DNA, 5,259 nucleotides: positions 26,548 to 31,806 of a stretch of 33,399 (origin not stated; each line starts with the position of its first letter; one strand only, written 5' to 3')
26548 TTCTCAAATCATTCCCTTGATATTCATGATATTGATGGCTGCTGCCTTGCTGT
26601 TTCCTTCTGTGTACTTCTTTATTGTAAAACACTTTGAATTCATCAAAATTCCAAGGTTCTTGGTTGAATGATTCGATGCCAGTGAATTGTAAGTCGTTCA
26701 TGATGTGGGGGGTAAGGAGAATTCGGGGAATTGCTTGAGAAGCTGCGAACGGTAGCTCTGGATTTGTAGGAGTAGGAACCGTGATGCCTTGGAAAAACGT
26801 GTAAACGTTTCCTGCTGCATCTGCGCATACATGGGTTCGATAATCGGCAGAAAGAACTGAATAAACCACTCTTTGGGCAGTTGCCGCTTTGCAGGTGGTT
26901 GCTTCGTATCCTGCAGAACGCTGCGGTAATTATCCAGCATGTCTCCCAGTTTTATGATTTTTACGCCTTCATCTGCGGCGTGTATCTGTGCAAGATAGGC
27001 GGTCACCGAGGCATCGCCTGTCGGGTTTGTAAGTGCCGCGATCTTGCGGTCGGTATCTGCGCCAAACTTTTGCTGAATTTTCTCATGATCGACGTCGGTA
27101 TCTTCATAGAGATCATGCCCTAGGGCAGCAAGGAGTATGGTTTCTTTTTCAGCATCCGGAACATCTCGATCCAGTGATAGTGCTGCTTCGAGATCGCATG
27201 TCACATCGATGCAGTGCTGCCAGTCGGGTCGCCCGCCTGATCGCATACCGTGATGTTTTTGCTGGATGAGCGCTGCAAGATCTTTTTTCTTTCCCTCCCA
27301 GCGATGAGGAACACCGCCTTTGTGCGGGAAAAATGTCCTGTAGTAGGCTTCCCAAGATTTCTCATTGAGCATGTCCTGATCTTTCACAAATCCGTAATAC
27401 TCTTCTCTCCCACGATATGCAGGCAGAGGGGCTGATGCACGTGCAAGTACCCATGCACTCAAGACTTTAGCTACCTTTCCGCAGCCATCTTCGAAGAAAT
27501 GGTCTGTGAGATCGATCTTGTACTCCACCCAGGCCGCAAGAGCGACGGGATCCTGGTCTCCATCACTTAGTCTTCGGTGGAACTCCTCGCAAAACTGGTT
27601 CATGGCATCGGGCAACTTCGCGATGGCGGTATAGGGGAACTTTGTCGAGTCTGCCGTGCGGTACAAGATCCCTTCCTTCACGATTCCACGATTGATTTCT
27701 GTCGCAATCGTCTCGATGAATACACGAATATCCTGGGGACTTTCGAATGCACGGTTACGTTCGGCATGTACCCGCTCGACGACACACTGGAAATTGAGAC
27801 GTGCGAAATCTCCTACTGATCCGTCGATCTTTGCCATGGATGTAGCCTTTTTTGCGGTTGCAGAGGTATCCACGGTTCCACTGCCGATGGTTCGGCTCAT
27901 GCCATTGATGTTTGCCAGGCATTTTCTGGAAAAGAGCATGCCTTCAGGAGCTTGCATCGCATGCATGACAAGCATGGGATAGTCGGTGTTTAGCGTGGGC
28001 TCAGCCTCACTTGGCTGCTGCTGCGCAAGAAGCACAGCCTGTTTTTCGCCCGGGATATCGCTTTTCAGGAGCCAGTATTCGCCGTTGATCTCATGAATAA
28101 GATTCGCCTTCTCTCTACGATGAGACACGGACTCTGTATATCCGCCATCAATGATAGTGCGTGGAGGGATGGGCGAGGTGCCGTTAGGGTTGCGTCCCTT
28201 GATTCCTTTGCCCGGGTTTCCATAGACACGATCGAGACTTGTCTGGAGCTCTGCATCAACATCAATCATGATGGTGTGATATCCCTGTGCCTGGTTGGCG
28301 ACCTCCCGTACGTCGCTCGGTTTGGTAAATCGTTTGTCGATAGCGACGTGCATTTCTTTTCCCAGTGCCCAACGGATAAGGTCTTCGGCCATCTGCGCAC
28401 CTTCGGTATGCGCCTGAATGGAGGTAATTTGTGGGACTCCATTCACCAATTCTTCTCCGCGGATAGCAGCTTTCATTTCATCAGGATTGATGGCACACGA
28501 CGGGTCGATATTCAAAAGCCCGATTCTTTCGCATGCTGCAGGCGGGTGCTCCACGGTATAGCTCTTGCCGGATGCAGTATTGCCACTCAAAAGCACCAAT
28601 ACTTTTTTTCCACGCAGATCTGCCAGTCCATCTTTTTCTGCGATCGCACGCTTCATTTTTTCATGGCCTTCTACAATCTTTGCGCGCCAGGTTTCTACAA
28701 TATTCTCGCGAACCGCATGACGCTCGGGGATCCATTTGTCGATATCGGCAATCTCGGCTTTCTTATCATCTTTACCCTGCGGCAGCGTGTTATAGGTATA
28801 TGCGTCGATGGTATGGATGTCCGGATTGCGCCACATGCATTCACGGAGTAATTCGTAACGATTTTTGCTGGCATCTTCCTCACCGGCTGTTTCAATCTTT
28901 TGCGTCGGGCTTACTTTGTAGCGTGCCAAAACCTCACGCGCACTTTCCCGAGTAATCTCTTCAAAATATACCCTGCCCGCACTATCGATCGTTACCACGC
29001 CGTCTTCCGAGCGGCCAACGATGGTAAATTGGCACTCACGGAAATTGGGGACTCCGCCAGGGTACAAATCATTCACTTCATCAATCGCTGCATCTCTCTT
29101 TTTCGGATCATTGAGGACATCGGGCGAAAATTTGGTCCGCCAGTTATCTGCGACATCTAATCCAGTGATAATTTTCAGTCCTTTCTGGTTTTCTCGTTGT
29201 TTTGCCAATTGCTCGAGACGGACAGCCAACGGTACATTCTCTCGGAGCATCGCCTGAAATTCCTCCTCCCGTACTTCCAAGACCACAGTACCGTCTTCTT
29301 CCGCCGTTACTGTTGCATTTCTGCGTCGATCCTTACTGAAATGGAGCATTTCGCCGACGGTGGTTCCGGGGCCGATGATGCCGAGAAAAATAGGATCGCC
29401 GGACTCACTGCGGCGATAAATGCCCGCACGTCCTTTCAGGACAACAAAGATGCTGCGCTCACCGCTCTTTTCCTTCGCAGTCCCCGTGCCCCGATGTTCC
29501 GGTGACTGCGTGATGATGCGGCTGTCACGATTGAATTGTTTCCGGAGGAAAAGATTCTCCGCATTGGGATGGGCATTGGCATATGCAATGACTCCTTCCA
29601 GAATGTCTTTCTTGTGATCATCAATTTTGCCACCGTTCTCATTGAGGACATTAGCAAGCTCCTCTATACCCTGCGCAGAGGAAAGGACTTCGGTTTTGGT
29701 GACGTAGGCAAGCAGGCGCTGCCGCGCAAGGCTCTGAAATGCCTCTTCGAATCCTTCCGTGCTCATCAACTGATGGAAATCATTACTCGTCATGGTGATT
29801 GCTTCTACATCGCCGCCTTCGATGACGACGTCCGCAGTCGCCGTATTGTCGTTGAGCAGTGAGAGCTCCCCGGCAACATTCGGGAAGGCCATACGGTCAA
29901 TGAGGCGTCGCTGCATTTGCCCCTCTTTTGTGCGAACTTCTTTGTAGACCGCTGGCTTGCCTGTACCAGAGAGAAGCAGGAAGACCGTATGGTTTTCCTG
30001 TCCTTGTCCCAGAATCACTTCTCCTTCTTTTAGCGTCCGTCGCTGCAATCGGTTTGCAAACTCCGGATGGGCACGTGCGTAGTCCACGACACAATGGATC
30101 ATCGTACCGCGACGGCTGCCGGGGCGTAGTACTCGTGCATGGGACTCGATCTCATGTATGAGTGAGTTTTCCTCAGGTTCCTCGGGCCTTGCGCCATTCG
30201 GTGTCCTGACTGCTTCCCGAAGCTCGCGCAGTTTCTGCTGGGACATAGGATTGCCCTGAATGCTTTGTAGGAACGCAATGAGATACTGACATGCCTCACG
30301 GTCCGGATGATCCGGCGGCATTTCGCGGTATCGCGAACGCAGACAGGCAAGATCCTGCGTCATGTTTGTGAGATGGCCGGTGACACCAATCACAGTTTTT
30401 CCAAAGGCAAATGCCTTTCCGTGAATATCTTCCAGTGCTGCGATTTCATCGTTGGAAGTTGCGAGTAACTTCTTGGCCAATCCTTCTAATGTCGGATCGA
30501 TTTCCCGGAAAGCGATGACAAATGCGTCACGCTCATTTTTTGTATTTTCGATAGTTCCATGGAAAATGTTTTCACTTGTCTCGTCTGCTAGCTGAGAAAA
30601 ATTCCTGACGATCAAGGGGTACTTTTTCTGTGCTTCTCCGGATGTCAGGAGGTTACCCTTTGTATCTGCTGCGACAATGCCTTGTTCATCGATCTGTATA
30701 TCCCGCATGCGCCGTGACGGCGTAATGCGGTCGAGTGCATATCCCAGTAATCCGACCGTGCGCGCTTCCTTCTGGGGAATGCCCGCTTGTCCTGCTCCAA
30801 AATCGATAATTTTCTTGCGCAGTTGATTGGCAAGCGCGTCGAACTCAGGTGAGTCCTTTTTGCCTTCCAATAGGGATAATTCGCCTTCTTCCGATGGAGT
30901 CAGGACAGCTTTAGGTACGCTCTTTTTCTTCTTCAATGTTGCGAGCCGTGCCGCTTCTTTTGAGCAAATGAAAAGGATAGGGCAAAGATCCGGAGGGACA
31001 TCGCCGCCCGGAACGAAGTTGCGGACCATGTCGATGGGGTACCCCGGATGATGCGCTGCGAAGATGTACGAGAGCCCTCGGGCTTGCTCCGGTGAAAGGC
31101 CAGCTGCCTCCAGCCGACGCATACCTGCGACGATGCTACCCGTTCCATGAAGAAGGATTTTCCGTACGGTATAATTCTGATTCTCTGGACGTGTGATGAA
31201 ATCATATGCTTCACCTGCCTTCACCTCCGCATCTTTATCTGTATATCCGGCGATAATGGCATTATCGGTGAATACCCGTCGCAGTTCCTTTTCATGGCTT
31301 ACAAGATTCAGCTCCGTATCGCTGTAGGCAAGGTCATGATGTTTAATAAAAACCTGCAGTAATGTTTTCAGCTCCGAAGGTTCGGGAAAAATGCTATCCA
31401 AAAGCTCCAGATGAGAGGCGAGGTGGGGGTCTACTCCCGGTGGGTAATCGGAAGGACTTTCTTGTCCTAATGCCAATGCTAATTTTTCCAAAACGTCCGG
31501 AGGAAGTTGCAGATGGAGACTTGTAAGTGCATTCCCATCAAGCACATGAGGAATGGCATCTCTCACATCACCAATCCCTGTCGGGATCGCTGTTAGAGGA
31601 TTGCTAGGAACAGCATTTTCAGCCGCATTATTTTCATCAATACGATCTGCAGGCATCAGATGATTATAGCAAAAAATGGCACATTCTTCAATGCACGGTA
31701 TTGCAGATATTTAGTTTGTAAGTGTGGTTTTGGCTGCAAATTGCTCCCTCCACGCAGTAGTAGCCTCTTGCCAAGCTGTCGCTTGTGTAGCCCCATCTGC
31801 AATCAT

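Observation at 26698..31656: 1,652-aa single polypeptide fusing cNMP sensor modules with Zeta-like kinase, Fic/Doc-like and RelA/SpoT-HD modules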

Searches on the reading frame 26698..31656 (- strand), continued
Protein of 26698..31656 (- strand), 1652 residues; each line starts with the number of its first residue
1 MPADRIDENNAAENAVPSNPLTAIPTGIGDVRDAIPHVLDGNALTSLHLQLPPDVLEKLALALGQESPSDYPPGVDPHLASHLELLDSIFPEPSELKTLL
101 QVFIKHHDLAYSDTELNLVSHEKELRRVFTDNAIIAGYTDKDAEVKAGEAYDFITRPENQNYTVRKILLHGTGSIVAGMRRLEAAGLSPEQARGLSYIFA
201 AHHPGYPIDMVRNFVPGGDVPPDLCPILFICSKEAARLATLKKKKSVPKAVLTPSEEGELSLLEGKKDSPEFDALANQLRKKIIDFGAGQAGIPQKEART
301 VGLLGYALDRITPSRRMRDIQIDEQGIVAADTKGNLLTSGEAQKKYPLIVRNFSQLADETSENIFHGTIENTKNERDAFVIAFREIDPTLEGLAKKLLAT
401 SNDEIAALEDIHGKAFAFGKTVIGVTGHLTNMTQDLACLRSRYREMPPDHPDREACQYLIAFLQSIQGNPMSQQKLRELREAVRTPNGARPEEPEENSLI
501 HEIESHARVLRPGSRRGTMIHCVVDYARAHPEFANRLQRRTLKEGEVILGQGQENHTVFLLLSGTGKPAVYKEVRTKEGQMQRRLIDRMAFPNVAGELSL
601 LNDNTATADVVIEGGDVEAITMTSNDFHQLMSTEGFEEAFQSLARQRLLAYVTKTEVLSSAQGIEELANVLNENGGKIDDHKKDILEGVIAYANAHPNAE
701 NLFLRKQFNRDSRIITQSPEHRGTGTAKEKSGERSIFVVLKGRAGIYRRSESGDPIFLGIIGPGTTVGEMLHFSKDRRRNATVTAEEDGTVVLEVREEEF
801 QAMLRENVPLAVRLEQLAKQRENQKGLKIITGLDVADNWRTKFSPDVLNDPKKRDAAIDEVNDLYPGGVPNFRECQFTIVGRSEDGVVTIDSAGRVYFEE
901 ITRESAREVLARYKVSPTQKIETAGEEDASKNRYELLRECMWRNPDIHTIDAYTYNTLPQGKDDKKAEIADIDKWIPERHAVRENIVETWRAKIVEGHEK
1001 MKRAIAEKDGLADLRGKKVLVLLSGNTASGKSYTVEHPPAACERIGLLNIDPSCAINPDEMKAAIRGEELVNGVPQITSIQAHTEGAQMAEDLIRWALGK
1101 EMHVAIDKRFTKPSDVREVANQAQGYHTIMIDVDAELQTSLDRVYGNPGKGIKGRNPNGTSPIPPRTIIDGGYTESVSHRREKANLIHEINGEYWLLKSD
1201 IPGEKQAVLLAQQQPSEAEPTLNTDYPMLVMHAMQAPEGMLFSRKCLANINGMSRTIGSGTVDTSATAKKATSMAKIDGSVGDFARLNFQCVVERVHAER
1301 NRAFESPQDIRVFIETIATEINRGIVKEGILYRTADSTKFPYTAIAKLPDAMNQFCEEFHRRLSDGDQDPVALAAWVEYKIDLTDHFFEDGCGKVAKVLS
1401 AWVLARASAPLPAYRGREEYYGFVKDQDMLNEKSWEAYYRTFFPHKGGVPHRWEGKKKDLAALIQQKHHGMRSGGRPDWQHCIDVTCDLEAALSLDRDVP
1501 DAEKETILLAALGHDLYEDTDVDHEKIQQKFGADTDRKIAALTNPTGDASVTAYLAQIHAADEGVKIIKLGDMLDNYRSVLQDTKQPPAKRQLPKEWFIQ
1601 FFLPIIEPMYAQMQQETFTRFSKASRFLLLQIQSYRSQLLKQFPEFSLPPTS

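Call 14: find_encoding_contigs(protein=P0002, flank=10000, max_places=4)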
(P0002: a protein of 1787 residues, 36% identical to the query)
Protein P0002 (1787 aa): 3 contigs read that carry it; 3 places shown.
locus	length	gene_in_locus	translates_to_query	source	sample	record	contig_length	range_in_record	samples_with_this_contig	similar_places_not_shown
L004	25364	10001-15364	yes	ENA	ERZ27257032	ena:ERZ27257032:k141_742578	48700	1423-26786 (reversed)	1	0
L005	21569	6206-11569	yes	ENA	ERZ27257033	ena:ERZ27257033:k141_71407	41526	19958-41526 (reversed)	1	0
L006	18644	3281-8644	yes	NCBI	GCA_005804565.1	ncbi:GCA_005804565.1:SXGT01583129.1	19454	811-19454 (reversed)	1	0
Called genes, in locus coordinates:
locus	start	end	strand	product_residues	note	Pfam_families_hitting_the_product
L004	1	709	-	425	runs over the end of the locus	PF01041:DegT_DnrJ_EryC1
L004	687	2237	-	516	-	PF08245:Mur_ligase_M, PF02875:Mur_ligase_C (weak)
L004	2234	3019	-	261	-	PF00561:Abhydrolase_1, PF06342:DUF1057, PF12146:Hydrolase_4, PF12697:Abhydrolase_6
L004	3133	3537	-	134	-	-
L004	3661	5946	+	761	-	PF00069:Pkinase, PF07714:PK_Tyr_Ser-Thr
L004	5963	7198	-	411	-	PF00270:DEAD, PF04851:ResIII, PF00271:Helicase_C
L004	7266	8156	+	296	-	PF00892:EamA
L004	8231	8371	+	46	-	-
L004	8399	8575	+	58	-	-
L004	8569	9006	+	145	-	-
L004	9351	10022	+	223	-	-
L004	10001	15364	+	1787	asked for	PF00027:cNMP_binding, PF06414:Zeta_toxin, PF13671:AAA_33 (weak)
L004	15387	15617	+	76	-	-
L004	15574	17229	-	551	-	-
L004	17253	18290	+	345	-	PF01547:SBP_bac_1, PF13416:SBP_bac_8, PF13531:SBP_bac_11, PF13343:SBP_bac_6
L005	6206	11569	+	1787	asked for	PF00027:cNMP_binding, PF06414:Zeta_toxin, PF13671:AAA_33 (weak)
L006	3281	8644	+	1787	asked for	PF00027:cNMP_binding, PF06414:Zeta_toxin, PF13671:AAA_33 (weak)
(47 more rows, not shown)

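Call 25: find_related_loci(query=A3, collection=genome_contigs, flank=6000)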
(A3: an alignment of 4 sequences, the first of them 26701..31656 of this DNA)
Query A3 (1652 aa) in genome_contigs; peptide patterns used: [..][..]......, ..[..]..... (x = any residue, [..] = any of these).
77 stretches matched a pattern; 3 encode a relative of the query (tblastn E <= 1e-3); 3 distinct loci.
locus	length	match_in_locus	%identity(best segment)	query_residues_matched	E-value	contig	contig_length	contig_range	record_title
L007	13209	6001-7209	38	35-474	7e-77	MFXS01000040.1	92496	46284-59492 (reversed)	MAG: Candidatus Peribacteria bacterium RIFCSPHIGHO2_01_FULL_55_13 rifcsphigho2_01_scaffold_874, whole genome shotgun seq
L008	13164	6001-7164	34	68-477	1e-51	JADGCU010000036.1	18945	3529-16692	MAG: Candidatus Omnitrophota bacterium isolate nXXbin4 nXX_bin4_NODE_297_length_18945_cov_4.302806, whole genome shotgun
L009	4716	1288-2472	29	70-482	8e-41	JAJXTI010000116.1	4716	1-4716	MAG: bacterium isolate BP4.bin41 NODE_29031_length_4716_cov_1.299847, whole genome shotgun sequence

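Call 29: search_protein_families(library=pfam, proteins=[L007:2149-9687:+, L008:7-8361:+, L009:13-2724:+, P0006], max_evalue=0.01)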
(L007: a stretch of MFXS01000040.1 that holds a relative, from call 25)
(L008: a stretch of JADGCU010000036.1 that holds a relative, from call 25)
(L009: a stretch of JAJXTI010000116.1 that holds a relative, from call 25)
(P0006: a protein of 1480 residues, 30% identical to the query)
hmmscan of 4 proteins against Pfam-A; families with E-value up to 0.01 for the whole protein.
L007:2149-9687:+ (2512 aa): 0 families

L008:7-8361:+ (2784 aa): 3 families
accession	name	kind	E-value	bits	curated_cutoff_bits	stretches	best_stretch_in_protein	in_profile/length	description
PF00027.35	cNMP_binding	-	5e-18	65.3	27.5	1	2428-2510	2-89/89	Cyclic nucleotide-binding domain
PF00072.30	Response_reg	-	3.3e-15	56.6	30.2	1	2556-2674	1-109/111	Response regulator receiver domain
PF01933.23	CofD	-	5.7e-08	32.7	30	1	551-806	81-261/290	2-phospho-L-lactate transferase CofD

L009:13-2724:+ (903 aa): 0 families

P0006 (1480 aa): 1 family
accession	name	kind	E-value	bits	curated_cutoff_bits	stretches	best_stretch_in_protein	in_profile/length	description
PF00027.35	cNMP_binding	-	1.5e-19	70.2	27.5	1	687-768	2-88/89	Cyclic nucleotide-binding domain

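Call 71: find_encoding_contigs(protein=window:26698-31656:-, flank=2000, max_places=3)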
Protein window:26698-31656:- (1652 aa): no gene with exactly this product is on record in the collection.

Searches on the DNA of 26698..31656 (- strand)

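Call 92: search_rna_families(source=L001, start=5800, end=9300, threshold=gathering)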
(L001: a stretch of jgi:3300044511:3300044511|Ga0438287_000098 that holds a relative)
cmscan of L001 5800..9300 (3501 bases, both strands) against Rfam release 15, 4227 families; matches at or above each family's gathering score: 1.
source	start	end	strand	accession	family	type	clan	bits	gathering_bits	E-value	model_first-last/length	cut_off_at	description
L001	7009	8480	+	RF00177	SSU_rRNA_bacteria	Gene; rRNA;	CL00111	1448.7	50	0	1-1533/1533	no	Bacterial small subunit ribosomal RNA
